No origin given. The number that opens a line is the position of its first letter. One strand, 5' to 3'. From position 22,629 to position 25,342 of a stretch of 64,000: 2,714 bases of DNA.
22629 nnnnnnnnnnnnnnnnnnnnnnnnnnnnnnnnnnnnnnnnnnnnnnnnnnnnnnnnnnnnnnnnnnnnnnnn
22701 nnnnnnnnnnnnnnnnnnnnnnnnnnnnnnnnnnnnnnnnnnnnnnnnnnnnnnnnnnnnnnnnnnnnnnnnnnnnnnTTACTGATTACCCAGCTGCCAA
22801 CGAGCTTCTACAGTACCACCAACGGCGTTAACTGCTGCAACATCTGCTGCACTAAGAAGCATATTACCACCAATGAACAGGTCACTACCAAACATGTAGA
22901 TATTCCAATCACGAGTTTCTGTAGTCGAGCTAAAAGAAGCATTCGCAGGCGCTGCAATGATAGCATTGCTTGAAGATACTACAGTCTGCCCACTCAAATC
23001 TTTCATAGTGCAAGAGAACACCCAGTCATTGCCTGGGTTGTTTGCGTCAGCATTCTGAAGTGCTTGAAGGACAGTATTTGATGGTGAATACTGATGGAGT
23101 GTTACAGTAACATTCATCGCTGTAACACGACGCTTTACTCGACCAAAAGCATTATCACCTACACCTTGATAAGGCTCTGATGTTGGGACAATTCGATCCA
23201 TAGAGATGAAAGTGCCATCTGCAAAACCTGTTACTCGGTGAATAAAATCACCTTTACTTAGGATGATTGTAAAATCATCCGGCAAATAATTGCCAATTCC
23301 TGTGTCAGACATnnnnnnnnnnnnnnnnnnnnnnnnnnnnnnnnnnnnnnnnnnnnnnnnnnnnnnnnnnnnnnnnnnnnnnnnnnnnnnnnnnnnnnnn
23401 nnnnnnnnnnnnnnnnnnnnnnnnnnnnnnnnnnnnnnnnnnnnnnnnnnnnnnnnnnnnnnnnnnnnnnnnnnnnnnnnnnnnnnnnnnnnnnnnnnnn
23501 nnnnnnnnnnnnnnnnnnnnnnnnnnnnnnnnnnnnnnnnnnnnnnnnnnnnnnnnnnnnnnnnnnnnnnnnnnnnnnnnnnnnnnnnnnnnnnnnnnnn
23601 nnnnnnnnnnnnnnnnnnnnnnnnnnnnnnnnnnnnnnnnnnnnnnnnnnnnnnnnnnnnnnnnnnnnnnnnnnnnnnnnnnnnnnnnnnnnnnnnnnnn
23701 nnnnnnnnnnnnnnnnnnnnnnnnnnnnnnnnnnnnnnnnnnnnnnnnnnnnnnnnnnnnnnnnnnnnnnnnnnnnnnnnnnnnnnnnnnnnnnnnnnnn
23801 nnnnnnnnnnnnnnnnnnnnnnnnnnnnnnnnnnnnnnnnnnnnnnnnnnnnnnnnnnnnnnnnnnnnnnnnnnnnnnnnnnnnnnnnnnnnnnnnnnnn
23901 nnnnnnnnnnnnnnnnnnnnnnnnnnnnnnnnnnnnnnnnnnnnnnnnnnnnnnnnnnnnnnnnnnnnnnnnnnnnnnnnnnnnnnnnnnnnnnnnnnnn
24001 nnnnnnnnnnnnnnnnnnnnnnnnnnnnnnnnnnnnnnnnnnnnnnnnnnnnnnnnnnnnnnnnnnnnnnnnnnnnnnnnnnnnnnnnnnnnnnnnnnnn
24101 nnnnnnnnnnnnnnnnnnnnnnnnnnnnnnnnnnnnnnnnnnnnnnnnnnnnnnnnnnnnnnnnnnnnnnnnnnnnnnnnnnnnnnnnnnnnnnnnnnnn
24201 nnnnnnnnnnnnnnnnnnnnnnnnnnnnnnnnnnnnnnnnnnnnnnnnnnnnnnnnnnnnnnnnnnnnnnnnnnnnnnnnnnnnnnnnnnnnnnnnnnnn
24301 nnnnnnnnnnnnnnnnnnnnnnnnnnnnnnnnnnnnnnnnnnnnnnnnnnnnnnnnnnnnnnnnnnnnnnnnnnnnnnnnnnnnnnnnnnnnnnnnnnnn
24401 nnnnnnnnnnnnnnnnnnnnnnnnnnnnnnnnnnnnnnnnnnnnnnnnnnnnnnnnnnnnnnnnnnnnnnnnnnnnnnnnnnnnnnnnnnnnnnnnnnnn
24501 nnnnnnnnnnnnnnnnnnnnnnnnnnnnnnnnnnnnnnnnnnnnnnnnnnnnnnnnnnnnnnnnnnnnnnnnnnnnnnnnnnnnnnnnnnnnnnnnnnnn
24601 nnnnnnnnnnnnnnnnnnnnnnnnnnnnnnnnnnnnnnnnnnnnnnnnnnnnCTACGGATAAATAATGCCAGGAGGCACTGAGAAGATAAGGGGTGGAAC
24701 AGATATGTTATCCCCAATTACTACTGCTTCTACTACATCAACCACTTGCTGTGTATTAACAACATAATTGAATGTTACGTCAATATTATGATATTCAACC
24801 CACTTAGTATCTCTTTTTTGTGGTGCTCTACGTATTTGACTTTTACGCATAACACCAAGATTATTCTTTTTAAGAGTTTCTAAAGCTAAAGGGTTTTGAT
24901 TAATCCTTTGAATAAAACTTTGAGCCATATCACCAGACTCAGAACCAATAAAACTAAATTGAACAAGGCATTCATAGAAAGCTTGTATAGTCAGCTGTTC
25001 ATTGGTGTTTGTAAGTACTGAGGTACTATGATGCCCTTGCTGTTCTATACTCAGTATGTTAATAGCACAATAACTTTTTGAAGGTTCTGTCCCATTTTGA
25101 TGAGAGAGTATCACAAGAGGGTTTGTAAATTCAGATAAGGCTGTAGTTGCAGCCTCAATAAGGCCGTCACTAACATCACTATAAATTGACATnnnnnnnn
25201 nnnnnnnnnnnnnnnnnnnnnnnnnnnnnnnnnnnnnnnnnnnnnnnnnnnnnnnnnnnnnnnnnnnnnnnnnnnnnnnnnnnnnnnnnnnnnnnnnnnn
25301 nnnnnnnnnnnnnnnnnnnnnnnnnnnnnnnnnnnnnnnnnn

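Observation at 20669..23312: Three sequence-related tail tube paralogs, interrupted by a homing-endonuclease gene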

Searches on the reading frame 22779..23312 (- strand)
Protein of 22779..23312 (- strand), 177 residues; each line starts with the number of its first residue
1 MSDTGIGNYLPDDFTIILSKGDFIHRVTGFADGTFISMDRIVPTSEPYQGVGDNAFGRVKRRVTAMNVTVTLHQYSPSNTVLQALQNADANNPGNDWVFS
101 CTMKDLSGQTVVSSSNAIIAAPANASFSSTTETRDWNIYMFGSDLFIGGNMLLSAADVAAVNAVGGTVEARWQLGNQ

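Call 4: search_protein_families(library=pfam, proteins=[window:22779-23312:-], max_evalue=0.1)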
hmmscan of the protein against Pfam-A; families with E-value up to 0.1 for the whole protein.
window:22779-23312:- (177 aa): 1 family
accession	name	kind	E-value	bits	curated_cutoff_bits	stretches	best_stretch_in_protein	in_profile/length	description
PF11681.13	KPP10_Orf10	-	0.021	15.2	25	1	67-140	63-136/144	Bacteriophage KPP10, Structural protein ORF10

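Call 6: search_protein_families(library=phrogs, proteins=[window:22779-23312:-], max_evalue=0.01)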
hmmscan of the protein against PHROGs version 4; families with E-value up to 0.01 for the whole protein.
window:22779-23312:- (177 aa): 1 family
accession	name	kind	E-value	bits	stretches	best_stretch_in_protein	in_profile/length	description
phrog_280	-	head and packaging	6.6e-26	92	1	7-150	4-140/143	virion structural protein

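Call 11: search_solved_structures(query=window:22779-23312:-, max_evalue=1, show_alignments=1)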
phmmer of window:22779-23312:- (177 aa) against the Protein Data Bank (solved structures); distinct sequences matched with E-value up to 1: 7.
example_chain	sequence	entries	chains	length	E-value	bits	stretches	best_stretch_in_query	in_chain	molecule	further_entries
9zd7_H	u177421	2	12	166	6.8e-12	48.8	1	8-159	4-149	gp78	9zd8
9zd7_G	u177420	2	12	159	0.0013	21.9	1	55-153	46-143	gp79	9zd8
8yk2_B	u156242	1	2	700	0.009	19.1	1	50-159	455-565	Alpha-galactosidase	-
8yk3_A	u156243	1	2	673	0.0091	19.1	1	50-159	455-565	Alpha-galactosidase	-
9mt4_P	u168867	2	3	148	0.0098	19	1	27-121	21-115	Tube protein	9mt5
9c39_G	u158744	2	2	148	0.024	17.7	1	27-119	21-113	gp40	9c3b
8yk1_A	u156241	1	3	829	0.037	17.2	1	50-159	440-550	Alpha-galactosidase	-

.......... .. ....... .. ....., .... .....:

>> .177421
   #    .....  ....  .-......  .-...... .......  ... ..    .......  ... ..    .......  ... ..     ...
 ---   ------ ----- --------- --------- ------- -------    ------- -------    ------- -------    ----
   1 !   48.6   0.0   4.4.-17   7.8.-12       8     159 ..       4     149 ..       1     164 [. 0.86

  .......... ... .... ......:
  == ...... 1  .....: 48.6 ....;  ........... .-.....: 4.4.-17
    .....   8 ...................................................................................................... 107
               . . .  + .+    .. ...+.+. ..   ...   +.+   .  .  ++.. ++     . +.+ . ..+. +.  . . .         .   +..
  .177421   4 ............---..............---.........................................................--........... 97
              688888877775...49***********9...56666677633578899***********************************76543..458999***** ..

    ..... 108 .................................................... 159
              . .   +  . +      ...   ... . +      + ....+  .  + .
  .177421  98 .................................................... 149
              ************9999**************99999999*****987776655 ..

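Call 76: predict_structure(alignment_id=A1)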
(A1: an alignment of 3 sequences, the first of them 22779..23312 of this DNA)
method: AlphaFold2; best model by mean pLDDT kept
length: 177 residues; sequences in the alignment: 3
mean_pLDDT: 54.7   pTM: 0.47
mean pLDDT of the five models: 54.7, 51.2, 49.3, 46.6, 43.2
residues with pLDDT >= 90: 0; 70-90: 18; 50-70: 97; < 50: 62
segments of 3 or more residues with pLDDT < 50: 1-6, 44-62, 143-154, 156-177
pLDDT, mean of each block of 10 residues (from residue 1): 40 61 60 59 45 38 62 57 67 60 61 63 75 71 41 41 42 34
secondary structure, 60 per line:
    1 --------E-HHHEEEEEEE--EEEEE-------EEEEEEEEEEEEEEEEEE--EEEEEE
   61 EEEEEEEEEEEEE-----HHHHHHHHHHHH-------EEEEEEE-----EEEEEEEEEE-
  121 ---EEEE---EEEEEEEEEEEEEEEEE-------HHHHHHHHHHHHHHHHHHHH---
elements in order: E14-20 E23-27 E35-52 E55-73 H79-90 E98-104 E110-119 E124-127 E131-147 H155-174

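Call 78: fold_search(model_id=the predicted structure, library=pdb)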
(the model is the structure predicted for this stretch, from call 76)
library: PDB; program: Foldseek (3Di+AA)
matches with E <= 10: 590; with E <= 0.001: 0
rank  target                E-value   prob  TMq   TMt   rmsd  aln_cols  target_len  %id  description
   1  9mt4_P                1.0e-03  1.00  0.36  0.42  11.4       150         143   20  Connector structure of phage JohannRWettstein (Bas63) (released 2025-11-19)
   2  9mt4_O                1.6e-03  1.00  0.40  0.47  11.2       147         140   20  Connector structure of phage JohannRWettstein (Bas63) (released 2025-11-19)
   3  9c39_G                2.5e-03  1.00  0.37  0.43  11.4       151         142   20  Bacteriophage Sf14 neck C6 reconstruction (released 2025-02-05)
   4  9c3b_B                3.9e-03  0.99  0.35  0.40  11.4       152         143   20  Structure of the Shigella flexneri bacteriophage Sf14 - tail helical (released 2025-02-05)
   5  9j1j_C                4.6e-03  0.99  0.35  0.39  14.1       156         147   13  Cap region of monocin (released 2025-01-08)
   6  9ndy_A                4.8e-03  0.99  0.36  0.33  13.5       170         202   13  Composite baseplate asymmetric unit of JohannRWettstein (Bas63) (released 2025-11-19)
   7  8q01_A                5.6e-03  0.98  0.34  0.41  10.2       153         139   10  Neck of phage 812 after tail contraction (C6) (released 2024-08-07)
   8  9j1j_B                7.7e-03  0.98  0.34  0.37  14.2       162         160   12  Cap region of monocin (released 2025-01-08)
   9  8q01_G                8.5e-03  0.97  0.33  0.39  10.0       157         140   10  Neck of phage 812 after tail contraction (C6) (released 2024-08-07)
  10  8bcp_B                9.9e-03  0.99  0.32  0.35   8.1       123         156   11  Cryo-EM structure of the proximal end of bacteriophage T5 tail : p142 tail terminator protein hexamer and pb6 tail tub (released 2023-11-01)
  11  2l25_MODEL_1_A        9.9e-03  0.99  0.28  0.34   9.4       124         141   15  Np_888769.1 (released 2010-08-25)
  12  9cuy_I                1.0e-02  0.98  0.36  0.40  12.8       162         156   17  Bacteriophage PhiTE extended baseplate (released 2025-04-16)
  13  9hz7_M                1.1e-02  0.97  0.32  0.39  12.2       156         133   12  Agrobacterium phage 7-7-1 tail (released 2025-12-10)
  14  9cc7_H                1.2e-02  0.98  0.33  0.38   8.3       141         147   16  Bacteriophage PhiTE extended connector complex (released 2025-04-16)
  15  9j1k_A                1.2e-02  0.97  0.34  0.36  14.7       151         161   10  Tip region of monocin (released 2025-01-08)
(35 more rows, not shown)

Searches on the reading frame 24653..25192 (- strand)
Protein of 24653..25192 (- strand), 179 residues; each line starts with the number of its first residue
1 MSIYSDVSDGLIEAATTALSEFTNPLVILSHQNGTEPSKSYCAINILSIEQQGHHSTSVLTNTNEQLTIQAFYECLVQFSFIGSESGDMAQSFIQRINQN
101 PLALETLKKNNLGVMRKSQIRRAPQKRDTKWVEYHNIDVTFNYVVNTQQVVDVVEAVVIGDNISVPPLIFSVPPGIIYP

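Call 4: search_protein_families(library=pfam, proteins=[window:24653-25192:-], max_evalue=0.1)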
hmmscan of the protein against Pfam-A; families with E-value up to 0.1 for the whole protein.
window:24653-25192:- (179 aa): 2 families
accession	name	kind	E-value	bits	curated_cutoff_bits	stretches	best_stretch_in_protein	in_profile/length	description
PF23961.1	Phage_tail_terminator_9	-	5.3e-24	85.1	27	1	16-156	4-147/153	Phage neck terminator protein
PF22756.2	E217_gp29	-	0.026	14.9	27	1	39-145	37-155/163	E217 gateway protein gp29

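Call 6: search_protein_families(library=phrogs, proteins=[window:24653-25192:-], max_evalue=0.01)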
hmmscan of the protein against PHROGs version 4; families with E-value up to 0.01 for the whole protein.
window:24653-25192:- (179 aa): 8 families
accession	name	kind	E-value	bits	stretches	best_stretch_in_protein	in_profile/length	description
phrog_4087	-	unknown function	6.7e-16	59.5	1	1-157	1-162/189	-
phrog_7975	-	connector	2.9e-09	37.7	1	10-163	13-165/182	tail terminator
phrog_1973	-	unknown function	7.7e-08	32.9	1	36-156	55-173/181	-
phrog_12771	-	connector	8.4e-07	29.7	1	32-159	29-154/170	tail completion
phrog_1876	-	unknown function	2.3e-05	25.1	1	26-157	29-161/172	-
phrog_6920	-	unknown function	0.0003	21.4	1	25-159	27-157/170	-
phrog_1232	-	connector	0.00099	19.6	1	14-160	9-157/164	tail terminator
phrog_29749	-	unknown function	0.0066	17.6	1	86-154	38-102/107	-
